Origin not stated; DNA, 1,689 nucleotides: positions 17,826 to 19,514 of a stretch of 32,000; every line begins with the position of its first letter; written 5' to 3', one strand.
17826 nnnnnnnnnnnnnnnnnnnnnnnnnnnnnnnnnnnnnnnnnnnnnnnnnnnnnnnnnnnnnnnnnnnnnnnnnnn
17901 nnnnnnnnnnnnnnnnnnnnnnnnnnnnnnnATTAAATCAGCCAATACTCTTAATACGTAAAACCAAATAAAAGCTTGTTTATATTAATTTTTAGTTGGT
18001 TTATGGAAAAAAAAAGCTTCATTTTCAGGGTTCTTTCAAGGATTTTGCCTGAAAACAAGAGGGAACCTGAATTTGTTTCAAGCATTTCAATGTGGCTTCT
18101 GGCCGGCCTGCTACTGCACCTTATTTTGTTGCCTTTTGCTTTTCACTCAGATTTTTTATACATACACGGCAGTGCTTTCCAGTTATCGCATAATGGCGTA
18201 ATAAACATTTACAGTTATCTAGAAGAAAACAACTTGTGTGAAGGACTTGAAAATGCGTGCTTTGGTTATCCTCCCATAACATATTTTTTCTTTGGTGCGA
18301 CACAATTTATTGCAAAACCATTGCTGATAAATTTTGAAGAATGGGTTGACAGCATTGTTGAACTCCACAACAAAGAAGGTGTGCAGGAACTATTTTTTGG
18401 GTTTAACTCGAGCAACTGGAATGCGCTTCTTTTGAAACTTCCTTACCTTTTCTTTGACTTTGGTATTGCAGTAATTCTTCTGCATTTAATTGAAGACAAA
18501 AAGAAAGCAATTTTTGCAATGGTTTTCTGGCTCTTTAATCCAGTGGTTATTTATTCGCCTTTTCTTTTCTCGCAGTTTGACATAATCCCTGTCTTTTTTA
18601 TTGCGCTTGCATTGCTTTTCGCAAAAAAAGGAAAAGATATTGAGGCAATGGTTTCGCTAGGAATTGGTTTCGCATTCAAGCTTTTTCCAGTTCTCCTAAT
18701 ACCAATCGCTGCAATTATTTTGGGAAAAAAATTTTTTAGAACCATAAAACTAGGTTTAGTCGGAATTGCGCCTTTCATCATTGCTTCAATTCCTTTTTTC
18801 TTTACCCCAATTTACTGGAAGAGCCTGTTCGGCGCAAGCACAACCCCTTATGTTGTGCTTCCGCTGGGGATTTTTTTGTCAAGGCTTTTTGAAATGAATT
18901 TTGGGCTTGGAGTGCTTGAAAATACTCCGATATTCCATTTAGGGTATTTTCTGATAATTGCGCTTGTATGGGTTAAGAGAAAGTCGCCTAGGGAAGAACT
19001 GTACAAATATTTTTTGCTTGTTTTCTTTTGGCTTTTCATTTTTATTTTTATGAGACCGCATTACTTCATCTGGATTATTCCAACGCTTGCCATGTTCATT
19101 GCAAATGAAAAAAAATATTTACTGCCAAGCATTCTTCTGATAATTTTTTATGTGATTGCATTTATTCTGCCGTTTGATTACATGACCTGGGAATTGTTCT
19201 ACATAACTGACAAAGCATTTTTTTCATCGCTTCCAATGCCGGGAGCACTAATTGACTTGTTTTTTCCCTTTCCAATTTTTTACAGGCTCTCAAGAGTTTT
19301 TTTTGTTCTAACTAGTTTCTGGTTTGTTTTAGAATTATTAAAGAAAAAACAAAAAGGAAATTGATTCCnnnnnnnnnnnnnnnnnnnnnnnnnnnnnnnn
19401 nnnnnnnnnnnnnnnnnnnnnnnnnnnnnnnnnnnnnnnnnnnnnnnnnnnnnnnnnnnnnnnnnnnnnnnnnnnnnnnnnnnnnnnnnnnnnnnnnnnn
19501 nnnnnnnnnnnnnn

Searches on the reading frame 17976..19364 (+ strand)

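Call 8: search_protein_families(library=pfam, proteins=[window:17976-19364:+], max_evalue=0.001)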
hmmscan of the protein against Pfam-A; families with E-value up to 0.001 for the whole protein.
window:17976-19364:+ (462 aa): 1 family
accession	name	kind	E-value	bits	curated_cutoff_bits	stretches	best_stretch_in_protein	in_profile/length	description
PF09594.16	GT87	-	1.7e-07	31.7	25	1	166-351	39-231/237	Glycosyltransferase family 87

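Call 59: search_protein_families(library=ncbifam, proteins=[window:17976-19364:+], max_evalue=0.000001)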
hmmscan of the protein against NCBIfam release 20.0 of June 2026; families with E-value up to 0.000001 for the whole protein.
window:17976-19364:+ (462 aa): 0 families
